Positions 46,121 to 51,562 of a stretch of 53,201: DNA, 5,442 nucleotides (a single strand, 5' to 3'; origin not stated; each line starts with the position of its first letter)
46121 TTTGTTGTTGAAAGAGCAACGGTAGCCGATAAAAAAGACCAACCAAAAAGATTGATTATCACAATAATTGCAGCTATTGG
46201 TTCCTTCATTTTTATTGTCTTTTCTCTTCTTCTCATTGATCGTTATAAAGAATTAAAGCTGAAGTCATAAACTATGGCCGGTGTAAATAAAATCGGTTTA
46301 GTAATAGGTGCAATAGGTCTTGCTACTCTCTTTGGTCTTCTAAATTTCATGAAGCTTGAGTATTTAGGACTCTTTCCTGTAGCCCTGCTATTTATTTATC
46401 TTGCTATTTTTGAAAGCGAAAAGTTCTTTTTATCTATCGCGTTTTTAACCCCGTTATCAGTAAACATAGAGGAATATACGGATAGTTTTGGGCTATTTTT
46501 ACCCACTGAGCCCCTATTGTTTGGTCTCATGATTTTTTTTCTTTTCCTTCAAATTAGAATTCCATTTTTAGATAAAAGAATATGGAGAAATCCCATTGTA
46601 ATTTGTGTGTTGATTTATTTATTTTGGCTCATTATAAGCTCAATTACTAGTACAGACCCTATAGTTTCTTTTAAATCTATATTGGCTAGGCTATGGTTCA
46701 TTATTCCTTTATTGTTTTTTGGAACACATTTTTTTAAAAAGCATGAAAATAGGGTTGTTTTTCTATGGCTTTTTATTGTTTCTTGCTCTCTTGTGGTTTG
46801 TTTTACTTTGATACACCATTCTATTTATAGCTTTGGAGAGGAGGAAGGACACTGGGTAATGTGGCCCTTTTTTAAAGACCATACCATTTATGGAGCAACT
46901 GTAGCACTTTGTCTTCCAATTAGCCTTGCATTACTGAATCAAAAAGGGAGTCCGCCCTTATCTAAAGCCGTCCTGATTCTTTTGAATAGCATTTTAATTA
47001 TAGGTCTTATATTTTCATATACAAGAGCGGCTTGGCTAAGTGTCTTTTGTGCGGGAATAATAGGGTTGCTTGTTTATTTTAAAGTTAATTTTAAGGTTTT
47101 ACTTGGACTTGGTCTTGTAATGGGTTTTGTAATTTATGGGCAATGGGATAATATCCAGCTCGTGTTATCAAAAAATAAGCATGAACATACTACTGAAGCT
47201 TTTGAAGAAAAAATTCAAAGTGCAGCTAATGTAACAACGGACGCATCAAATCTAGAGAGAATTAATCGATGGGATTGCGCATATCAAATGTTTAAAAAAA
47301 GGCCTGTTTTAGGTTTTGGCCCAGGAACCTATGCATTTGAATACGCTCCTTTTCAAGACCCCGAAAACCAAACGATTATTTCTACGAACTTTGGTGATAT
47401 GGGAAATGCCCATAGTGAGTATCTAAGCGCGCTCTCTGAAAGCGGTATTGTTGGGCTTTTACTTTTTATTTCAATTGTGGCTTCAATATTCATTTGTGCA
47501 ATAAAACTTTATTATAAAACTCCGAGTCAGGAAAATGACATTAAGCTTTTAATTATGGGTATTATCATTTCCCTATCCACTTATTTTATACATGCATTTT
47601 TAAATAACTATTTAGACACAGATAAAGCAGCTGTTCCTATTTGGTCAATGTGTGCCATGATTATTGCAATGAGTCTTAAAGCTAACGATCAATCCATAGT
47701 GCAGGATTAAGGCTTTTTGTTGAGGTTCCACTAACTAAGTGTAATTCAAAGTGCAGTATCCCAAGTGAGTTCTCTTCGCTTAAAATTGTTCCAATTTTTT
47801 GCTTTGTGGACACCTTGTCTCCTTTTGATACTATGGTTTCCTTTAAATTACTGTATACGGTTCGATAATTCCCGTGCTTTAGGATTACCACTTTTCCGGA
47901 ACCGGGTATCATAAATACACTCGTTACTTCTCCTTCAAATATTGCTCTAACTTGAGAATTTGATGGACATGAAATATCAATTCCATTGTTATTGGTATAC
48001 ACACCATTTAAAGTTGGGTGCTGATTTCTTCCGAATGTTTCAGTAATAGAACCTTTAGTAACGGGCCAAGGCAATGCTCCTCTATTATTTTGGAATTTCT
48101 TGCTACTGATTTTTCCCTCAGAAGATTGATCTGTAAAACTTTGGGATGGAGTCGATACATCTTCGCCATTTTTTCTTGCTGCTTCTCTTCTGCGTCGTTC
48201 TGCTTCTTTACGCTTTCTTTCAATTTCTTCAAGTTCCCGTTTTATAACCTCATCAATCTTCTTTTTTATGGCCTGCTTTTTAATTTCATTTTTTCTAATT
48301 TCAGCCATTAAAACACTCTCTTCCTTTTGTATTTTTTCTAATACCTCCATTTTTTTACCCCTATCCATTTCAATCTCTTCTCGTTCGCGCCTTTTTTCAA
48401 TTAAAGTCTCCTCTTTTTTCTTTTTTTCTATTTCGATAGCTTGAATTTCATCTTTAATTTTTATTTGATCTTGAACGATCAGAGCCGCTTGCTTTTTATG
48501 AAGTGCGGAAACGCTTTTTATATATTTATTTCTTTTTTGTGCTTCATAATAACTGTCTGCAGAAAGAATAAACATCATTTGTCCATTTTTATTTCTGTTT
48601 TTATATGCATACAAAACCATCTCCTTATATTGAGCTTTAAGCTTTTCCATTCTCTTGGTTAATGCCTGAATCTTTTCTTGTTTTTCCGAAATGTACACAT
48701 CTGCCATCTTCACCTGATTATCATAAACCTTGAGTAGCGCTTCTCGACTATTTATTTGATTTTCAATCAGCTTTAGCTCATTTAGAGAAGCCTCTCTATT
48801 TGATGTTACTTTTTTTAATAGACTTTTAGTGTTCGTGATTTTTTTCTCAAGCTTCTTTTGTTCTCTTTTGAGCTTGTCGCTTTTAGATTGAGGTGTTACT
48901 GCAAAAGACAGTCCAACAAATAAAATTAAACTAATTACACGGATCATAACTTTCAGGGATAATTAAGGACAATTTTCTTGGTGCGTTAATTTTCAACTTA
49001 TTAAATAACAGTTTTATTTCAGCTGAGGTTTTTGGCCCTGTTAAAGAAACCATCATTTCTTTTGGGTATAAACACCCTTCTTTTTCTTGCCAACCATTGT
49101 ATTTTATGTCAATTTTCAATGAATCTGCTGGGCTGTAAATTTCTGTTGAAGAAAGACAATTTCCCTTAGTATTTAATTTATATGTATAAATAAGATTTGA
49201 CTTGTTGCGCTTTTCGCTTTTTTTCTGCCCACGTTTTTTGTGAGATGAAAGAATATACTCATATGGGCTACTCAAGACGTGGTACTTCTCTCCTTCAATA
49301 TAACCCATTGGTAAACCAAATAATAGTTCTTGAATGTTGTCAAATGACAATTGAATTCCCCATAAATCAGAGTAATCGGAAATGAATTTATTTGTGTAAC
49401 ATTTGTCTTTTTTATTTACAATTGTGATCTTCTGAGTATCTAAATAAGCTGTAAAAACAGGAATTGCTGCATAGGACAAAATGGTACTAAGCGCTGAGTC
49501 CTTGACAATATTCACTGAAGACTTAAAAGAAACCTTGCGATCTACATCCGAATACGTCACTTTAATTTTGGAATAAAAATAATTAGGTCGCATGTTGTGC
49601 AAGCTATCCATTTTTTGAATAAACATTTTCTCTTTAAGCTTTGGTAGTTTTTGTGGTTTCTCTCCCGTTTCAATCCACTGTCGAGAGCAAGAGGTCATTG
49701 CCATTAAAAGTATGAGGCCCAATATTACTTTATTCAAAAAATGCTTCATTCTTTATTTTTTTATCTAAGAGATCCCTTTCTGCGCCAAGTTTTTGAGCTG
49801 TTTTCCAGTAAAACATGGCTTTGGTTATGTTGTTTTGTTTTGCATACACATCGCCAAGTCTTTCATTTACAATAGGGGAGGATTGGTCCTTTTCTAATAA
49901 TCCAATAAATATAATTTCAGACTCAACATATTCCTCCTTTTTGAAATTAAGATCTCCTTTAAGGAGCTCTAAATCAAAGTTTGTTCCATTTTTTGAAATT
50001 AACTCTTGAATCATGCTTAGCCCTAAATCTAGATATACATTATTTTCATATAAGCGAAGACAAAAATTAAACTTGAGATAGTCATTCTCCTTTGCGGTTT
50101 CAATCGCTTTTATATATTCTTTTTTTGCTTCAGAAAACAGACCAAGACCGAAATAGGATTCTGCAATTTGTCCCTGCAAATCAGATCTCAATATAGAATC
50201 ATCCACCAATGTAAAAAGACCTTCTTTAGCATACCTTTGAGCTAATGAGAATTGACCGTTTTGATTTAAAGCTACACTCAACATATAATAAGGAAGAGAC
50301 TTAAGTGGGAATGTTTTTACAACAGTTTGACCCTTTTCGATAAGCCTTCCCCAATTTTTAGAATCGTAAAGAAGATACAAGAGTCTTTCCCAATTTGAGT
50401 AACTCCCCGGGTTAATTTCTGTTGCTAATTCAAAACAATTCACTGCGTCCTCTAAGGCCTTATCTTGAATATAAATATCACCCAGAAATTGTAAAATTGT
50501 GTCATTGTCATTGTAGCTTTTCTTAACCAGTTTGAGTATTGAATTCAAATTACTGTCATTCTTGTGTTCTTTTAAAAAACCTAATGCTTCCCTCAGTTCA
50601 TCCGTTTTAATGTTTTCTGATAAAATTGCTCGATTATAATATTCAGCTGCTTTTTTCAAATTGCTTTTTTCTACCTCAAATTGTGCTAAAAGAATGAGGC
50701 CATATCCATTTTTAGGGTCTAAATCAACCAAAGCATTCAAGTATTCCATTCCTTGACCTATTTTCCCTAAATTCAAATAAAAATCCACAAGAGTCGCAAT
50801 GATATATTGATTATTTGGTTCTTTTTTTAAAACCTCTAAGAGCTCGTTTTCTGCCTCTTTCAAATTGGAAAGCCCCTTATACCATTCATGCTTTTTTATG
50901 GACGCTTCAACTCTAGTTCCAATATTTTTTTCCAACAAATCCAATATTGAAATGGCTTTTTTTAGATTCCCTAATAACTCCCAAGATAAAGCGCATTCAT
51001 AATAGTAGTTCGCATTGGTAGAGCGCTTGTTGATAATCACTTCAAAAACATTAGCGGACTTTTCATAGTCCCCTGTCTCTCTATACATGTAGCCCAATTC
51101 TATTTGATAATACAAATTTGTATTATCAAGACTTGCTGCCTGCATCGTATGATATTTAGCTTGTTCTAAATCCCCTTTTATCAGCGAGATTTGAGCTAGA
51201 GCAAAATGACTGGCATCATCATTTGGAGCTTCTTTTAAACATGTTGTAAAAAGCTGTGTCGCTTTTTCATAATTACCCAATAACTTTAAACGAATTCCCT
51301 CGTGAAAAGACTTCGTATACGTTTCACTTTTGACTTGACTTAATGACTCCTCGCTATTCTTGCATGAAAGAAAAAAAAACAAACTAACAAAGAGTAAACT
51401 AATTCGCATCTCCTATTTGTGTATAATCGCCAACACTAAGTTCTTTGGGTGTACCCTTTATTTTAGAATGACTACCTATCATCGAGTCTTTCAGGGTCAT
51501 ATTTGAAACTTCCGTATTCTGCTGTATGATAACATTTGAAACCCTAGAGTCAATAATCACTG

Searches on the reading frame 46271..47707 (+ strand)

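Call 56: search_protein_families(library=pfam, proteins=[window:46271-47707:+], max_evalue=0.0001)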
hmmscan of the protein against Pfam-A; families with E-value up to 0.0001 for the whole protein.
window:46271-47707:+ (479 aa): 1 family
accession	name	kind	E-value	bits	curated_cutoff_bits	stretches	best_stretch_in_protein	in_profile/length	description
PF04932.20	Wzy_C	-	4.3e-22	78.9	31.7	1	240-400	4-149/149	O-Antigen ligase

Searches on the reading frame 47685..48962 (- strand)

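Call 56: search_protein_families(library=pfam, proteins=[window:47685-48962:-], max_evalue=0.0001)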
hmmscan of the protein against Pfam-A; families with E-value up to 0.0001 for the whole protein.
window:47685-48962:- (426 aa): 1 family
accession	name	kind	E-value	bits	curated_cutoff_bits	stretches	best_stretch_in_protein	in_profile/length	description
PF01551.29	Peptidase_M23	-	2.8e-19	69.5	28.7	1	324-409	2-89/96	Peptidase family M23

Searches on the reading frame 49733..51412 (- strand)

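Call 56: search_protein_families(library=pfam, proteins=[window:49733-51412:-], max_evalue=0.0001)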
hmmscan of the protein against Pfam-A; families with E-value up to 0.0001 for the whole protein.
window:49733-51412:- (560 aa): 15 families
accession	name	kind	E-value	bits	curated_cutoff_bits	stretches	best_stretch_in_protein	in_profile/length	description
PF07719.23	TPR_2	-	2.9e-28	96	27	0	307-336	4-33/34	Tetratricopeptide repeat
PF14559.12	TPR_19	-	4.2e-23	81.9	25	1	183-244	6-67/68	Tetratricopeptide repeat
PF13181.12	TPR_8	-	6e-22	76.3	25.7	0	307-335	4-32/34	Tetratricopeptide repeat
PF13428.12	TPR_14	-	2.7e-20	71.2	23.5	0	207-244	6-43/44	Tetratricopeptide repeat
PF13432.12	TPR_16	-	1.7e-15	57.6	32.7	0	212-263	7-58/65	Tetratricopeptide repeat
PF13431.12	TPR_17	-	4.6e-15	55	24.4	0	54-86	1-33/34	Tetratricopeptide repeat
PF00515.34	TPR_1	-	4.1e-12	45.8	27.8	0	310-336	7-33/34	Tetratricopeptide repeat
PF23914.1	TPR_CcmH_CycH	-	1.1e-10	42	42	0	45-129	63-150/158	Cytochrome c-type biogenesis protein H TPR domain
PF13424.12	TPR_12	-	2.8e-09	37.5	30.1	0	292-333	29-74/77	Tetratricopeptide repeat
PF25064.1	ARM_TT21_5th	-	2.4e-08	34.7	27.8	0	70-159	5-97/117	TT21 fifth ARM repeats domain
PF13176.12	TPR_7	-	9.3e-08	32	27.9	0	105-125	4-24/36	Tetratricopeptide repeat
PF13414.12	TPR_11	-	5.6e-07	29.6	26.8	0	107-143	1-37/42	TPR repeat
PF13174.12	TPR_6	-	4.6e-06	27.4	26.3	0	106-129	6-29/33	Tetratricopeptide repeat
PF13429.12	TPR_15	-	2.6e-05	24.2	26.2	0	218-303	129-213/280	Tetratricopeptide repeat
PF13371.12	TPR_9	-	3.1e-05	24.3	35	0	39-75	36-72/73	Tetratricopeptide repeat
